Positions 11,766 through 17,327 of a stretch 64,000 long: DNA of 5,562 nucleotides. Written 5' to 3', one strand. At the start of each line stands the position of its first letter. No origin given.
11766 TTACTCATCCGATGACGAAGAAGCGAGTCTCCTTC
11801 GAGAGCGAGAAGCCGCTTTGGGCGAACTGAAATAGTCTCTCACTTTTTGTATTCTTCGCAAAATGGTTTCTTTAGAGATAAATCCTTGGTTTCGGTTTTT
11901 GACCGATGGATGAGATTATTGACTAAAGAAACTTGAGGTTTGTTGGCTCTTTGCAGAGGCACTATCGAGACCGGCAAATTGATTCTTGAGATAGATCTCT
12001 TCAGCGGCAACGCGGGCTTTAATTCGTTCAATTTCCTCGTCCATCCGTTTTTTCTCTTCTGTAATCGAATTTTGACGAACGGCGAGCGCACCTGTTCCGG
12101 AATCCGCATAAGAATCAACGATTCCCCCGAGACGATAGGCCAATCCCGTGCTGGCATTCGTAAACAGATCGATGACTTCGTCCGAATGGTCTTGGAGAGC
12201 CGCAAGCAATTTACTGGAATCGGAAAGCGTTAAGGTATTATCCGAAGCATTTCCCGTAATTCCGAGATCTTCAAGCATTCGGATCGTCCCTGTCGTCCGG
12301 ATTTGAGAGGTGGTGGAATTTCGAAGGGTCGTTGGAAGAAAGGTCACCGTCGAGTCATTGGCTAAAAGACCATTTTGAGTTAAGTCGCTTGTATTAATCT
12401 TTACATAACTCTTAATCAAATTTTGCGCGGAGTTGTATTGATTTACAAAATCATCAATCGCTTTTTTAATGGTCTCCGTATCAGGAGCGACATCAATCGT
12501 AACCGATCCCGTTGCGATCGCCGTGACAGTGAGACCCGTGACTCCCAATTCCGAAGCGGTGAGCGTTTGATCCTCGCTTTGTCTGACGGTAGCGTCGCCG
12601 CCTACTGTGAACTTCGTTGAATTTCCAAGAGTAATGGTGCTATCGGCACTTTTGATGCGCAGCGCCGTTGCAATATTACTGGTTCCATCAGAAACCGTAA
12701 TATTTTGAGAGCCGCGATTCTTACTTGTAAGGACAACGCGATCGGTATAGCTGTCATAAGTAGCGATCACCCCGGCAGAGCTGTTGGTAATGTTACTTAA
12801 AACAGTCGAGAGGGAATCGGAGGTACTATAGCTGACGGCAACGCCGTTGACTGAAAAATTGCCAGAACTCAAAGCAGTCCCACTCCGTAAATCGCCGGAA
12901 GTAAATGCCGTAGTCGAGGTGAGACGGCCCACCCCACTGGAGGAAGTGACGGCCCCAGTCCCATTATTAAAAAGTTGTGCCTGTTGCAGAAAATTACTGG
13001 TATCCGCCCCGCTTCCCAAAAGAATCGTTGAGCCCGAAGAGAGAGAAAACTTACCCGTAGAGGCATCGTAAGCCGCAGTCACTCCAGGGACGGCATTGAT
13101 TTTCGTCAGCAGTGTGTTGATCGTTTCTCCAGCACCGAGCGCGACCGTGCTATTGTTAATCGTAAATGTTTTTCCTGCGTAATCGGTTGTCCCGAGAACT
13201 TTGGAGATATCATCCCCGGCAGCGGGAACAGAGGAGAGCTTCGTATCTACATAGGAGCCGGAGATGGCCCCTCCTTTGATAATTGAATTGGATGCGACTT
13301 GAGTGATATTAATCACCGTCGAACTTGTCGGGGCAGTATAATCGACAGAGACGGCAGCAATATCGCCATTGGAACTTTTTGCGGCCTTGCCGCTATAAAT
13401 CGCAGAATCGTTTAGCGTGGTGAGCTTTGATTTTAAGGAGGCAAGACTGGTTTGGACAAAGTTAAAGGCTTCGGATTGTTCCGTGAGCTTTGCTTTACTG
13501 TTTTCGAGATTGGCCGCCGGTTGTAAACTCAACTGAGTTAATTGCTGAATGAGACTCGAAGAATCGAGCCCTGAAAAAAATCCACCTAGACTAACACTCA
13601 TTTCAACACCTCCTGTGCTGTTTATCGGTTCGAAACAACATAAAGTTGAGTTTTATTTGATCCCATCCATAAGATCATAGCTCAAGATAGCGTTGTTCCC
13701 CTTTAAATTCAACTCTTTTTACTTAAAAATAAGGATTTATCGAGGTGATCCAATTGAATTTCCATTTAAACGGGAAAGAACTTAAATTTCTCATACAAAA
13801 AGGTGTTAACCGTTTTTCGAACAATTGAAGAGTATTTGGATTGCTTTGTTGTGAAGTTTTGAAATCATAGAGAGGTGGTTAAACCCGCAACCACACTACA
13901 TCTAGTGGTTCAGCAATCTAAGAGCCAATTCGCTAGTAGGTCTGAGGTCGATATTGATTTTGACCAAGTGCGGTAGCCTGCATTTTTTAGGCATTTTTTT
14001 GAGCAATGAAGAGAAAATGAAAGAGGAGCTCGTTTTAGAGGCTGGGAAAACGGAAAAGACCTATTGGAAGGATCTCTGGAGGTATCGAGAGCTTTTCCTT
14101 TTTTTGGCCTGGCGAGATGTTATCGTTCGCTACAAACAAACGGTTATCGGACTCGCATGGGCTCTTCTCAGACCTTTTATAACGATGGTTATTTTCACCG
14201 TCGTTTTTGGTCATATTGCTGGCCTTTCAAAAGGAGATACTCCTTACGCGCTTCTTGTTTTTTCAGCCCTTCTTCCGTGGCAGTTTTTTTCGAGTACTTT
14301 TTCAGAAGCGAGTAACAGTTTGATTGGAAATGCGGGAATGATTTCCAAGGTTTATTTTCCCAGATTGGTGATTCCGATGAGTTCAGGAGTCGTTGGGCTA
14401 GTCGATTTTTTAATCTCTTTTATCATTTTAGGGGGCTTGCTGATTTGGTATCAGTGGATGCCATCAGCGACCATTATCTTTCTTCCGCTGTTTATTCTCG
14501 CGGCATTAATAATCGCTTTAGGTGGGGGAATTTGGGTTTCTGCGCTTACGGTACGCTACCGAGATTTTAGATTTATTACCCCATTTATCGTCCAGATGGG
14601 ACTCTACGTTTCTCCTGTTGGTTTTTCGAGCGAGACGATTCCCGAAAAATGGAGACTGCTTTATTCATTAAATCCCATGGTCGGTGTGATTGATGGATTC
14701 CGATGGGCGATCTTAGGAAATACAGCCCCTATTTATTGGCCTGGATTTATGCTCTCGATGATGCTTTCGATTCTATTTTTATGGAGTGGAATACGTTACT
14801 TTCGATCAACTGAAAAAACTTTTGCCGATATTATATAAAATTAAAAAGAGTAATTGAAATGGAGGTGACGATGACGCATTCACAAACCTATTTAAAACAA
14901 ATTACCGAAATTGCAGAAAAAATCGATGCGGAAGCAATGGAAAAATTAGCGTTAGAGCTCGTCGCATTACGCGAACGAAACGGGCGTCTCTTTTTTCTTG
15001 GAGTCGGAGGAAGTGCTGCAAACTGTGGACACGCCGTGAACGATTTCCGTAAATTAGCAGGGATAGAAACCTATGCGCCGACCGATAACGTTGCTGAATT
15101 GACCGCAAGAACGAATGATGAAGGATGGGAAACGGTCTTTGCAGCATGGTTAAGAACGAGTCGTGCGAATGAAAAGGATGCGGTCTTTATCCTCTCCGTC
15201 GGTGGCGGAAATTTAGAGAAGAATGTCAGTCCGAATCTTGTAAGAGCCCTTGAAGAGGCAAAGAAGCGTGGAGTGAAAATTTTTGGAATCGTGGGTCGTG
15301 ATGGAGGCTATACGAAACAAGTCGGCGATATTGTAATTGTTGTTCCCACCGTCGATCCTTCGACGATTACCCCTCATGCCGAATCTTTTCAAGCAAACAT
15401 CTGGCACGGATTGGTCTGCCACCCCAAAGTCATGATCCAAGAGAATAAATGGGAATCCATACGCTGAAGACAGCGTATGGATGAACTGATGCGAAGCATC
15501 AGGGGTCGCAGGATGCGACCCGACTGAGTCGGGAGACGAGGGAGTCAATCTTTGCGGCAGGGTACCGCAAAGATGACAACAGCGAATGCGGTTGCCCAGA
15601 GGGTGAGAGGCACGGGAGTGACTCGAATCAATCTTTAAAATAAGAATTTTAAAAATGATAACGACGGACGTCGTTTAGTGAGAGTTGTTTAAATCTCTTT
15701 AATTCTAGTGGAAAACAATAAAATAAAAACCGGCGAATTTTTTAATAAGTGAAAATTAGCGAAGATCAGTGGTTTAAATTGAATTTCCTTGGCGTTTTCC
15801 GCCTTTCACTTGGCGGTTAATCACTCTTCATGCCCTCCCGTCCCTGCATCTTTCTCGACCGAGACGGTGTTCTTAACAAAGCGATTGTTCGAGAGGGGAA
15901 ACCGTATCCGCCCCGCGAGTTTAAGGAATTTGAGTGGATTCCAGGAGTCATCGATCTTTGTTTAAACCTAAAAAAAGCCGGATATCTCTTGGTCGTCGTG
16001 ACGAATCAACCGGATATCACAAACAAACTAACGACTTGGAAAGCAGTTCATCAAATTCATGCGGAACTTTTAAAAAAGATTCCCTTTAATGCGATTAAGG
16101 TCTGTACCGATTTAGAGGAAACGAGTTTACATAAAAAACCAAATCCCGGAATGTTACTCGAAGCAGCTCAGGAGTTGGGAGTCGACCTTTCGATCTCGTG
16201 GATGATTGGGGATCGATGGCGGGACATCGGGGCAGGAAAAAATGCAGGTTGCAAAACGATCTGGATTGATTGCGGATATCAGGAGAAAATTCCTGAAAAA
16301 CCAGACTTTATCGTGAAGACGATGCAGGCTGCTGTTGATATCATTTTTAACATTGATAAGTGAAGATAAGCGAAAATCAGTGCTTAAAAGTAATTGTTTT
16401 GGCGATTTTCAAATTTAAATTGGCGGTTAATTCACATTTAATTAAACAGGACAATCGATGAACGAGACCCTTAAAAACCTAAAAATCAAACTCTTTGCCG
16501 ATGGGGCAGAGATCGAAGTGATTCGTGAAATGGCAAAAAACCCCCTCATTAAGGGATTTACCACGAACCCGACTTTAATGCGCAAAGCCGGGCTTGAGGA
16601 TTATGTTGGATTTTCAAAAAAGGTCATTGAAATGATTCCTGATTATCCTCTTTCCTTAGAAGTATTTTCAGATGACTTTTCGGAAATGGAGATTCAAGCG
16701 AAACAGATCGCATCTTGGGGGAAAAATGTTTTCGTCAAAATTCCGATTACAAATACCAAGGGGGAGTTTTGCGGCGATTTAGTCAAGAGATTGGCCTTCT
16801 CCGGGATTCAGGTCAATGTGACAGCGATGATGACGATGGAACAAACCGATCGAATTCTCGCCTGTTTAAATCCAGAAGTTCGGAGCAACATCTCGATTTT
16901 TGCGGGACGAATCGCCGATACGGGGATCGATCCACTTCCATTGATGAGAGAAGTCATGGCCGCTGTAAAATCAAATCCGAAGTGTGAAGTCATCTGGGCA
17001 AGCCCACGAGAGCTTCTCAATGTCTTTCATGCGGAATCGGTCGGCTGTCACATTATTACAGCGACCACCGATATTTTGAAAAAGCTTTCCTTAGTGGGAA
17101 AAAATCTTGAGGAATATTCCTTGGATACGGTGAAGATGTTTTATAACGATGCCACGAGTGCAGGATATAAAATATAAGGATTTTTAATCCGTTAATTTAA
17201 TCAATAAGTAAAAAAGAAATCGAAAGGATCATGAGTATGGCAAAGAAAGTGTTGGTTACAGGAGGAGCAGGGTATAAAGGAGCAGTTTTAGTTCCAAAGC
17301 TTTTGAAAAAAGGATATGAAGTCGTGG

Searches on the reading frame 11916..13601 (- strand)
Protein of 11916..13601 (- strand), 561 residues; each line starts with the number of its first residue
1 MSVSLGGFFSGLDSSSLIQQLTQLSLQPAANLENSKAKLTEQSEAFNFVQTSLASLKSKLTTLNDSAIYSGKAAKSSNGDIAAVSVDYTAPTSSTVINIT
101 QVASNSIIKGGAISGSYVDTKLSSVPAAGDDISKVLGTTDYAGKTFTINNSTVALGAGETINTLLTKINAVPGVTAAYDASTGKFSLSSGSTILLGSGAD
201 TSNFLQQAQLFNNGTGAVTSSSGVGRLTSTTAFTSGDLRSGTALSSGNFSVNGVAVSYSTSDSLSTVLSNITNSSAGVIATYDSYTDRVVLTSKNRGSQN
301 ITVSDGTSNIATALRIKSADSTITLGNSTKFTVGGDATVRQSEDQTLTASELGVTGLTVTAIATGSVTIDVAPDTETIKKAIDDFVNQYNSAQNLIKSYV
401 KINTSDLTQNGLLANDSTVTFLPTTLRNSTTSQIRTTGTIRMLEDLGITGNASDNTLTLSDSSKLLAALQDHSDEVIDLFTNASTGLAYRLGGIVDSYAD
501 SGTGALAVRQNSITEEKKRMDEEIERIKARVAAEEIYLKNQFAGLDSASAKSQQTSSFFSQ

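Call 10: search_protein_families(library=pfam, proteins=[window:11916-13601:-], max_evalue=0.0001)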
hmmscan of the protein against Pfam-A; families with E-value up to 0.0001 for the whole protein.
window:11916-13601:- (561 aa): 2 families
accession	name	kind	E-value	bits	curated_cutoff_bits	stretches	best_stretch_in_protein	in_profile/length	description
PF07195.17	FliD_C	-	1.2e-34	120.2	25.4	1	329-553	4-235/236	Flagellar hook-associated protein 2 C-terminus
PF02465.23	FliD_N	-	9e-14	52.3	24.8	1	10-105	1-96/97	Flagellar hook-associated protein 2 N-terminus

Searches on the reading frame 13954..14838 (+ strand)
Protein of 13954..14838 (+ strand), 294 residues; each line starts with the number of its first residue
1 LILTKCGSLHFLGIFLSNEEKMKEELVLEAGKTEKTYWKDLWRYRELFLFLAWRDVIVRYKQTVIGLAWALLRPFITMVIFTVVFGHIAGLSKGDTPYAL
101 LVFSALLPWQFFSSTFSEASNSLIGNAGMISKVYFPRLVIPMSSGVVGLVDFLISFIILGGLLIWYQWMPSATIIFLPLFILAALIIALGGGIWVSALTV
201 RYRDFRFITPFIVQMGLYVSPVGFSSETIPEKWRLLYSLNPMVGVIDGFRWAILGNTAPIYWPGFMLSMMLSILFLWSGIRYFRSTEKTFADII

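Call 7: search_protein_families(library=pfam, proteins=[window:13954-14838:+], max_evalue=0.0001)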
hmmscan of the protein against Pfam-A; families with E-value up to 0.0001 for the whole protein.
window:13954-14838:+ (294 aa): 1 family
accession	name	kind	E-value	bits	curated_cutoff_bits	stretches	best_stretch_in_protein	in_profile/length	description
PF01061.29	ABC2_membrane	-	1.8e-17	64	26.9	1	47-253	2-210/211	ABC-2 type transporter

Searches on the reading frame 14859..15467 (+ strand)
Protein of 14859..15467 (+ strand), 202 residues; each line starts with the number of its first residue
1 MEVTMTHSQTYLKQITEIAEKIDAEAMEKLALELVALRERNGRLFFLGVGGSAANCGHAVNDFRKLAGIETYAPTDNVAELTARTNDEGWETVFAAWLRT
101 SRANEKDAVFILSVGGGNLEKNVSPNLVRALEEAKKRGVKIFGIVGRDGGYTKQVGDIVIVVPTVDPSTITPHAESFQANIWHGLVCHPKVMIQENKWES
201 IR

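Call 7: search_protein_families(library=pfam, proteins=[window:14859-15467:+], max_evalue=0.0001)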
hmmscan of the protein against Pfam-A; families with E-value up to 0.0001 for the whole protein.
window:14859-15467:+ (202 aa): 1 family
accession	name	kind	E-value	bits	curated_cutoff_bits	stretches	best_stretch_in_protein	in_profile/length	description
PF13580.11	SIS_2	-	1.5e-10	41.7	27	1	11-145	2-137/138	SIS domain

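Call 18: search_protein_families(library=ncbifam, proteins=[window:14859-15467:+], max_evalue=1e-8)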
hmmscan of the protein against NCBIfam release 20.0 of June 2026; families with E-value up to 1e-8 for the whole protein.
window:14859-15467:+ (202 aa): 4 families
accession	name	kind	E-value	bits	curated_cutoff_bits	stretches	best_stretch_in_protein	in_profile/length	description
TIGR00441.1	gmhA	equivalog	1.3e-13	51.3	209.45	1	39-170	9-138/154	D-sedoheptulose 7-phosphate isomerase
NF010547.0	PRK13938.1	equivalog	2.3e-11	43.7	320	1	20-171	24-173/196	D-sedoheptulose 7-phosphate isomerase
NF001628.0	PRK00414.1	equivalog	4.9e-11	42.6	265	1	20-165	23-165/192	D-sedoheptulose 7-phosphate isomerase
NF010546.0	PRK13936.1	equivalog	2.8e-10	40.3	276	1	17-165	19-168/197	phosphoheptose isomerase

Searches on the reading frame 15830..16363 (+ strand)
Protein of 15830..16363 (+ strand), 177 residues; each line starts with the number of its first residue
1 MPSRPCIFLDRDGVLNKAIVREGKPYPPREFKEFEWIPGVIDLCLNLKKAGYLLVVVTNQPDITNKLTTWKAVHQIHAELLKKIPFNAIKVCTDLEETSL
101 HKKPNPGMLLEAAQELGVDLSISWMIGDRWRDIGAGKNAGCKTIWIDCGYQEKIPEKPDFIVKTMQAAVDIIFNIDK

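Call 7: search_protein_families(library=pfam, proteins=[window:15830-16363:+], max_evalue=0.0001)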
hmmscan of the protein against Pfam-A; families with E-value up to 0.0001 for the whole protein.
window:15830-16363:+ (177 aa): 5 families
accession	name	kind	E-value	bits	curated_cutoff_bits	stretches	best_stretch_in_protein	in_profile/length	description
PF13242.12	Hydrolase_like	-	2.8e-15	56.4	22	1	102-166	3-73/75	HAD-hyrolase-like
PF13419.12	HAD_2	-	2.1e-13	51.2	23.8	1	32-146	76-178/178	Haloacid dehalogenase-like hydrolase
PF00702.32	Hydrolase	-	3.9e-13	50.7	26.4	1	37-140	100-191/191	haloacid dehalogenase-like hydrolase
PF08645.17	PNK3P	-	5.1e-06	26.8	22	1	27-121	20-114/161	Polynucleotide kinase 3 phosphatase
PF12710.13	HAD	-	1e-05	26.5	27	1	25-135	67-187/189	haloacid dehalogenase-like hydrolase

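Call 18: search_protein_families(library=ncbifam, proteins=[window:15830-16363:+], max_evalue=1e-8)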
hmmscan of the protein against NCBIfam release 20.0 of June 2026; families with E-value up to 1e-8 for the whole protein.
window:15830-16363:+ (177 aa): 13 families
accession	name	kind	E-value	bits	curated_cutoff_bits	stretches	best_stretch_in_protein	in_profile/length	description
TIGR01656.1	Histidinol-ppas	subfamily_domain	6.6e-34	117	84.15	1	5-145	1-144/149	histidinol-phosphate phosphatase domain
NF006506.0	PRK08942.1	equivalog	1.6e-27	96.2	178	1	4-153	3-154/182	D-glycero-beta-D-manno-heptose 1,7-bisphosphate 7-phosphatase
TIGR01662.1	HAD-SF-IIIA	subfamily_domain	6.7e-27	94.3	44.6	1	6-147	2-139/141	HAD-IIIA family hydrolase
NF005264.0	PRK06769.1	equivalog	4.2e-21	75.5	217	1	6-174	6-173/175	HAD-IIIA family hydrolase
TIGR00213.1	GmhB_yaeD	subfamily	4.9e-21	75.2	149.6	1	5-170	2-173/176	D-glycero-beta-D-manno-heptose 1,7-bisphosphate 7-phosphatase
NF050049.1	HBPPhtaseGmhB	domain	8.3e-21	74.5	250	1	6-146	5-143/171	D-glycero-alpha-D-manno-heptose-1,7-bisphosphate 7-phosphatase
NF003937.0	PRK05446.1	equivalog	3.8e-16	59.1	443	1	4-148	3-150/355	bifunctional histidinol-phosphatase/imidazoleglycerol-phosphate dehydratase HisB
NF009695.0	PRK13222.1-2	equivalog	9.3e-15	54.7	225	1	35-172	94-222/226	phosphoglycolate phosphatase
TIGR02253.1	CTE7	subfamily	2e-13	50.7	169.75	1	33-166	92-218/221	TIGR02253 family HAD-type hydrolase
NF009804.0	PRK13288.1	equivalog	8.2e-12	45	218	1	39-172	86-210/215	pyrophosphatase PpaX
TIGR01261.1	hisB_Nterm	equivalog_domain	1.7e-11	43.9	140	1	5-145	2-145/161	histidinol-phosphatase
TIGR01449.2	PGP_bact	equivalog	1.1e-10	41.5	180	1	38-159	88-200/213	phosphoglycolate phosphatase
NF009696.0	PRK13222.1-3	equivalog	1.1e-09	38.3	359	1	39-151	91-191/223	N-acetylmuramic acid 6-phosphate phosphatase MupP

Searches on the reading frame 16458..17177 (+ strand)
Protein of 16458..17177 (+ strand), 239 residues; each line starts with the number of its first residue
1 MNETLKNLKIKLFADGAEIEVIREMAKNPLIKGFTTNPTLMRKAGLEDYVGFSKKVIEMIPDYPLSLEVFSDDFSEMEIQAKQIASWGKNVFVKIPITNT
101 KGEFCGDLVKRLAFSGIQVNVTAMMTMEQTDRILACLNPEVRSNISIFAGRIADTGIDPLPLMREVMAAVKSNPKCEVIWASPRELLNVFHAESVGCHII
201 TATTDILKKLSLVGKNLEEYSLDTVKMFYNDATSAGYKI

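Call 7: search_protein_families(library=pfam, proteins=[window:16458-17177:+], max_evalue=0.0001)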
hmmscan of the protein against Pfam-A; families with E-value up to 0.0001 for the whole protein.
window:16458-17177:+ (239 aa): 1 family
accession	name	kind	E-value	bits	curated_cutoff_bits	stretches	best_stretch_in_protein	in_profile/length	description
PF00923.25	TAL_FSA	-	1.5e-40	139.8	27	1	12-234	1-280/285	Transaldolase/Fructose-6-phosphate aldolase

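Call 18: search_protein_families(library=ncbifam, proteins=[window:16458-17177:+], max_evalue=1e-8)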
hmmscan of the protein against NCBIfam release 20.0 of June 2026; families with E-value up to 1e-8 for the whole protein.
window:16458-17177:+ (239 aa): 4 families
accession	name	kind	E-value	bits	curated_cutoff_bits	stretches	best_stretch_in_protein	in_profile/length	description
TIGR02134.1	transald_staph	equivalog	3.2e-96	321.6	281.95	1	5-239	1-235/236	transaldolase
TIGR00875.1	fsa_talC_mipB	equivalog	1.9e-26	92.8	245.95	1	11-215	2-200/213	fructose-6-phosphate aldolase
NF009299.0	PRK12656.1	equivalog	6.3e-15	55.3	214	1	14-209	5-195/222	fructose-6-phosphate aldolase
NF009296.0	PRK12653.1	subfamily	6.4e-10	39.2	306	1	11-210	2-194/220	fructose-6-phosphate aldolase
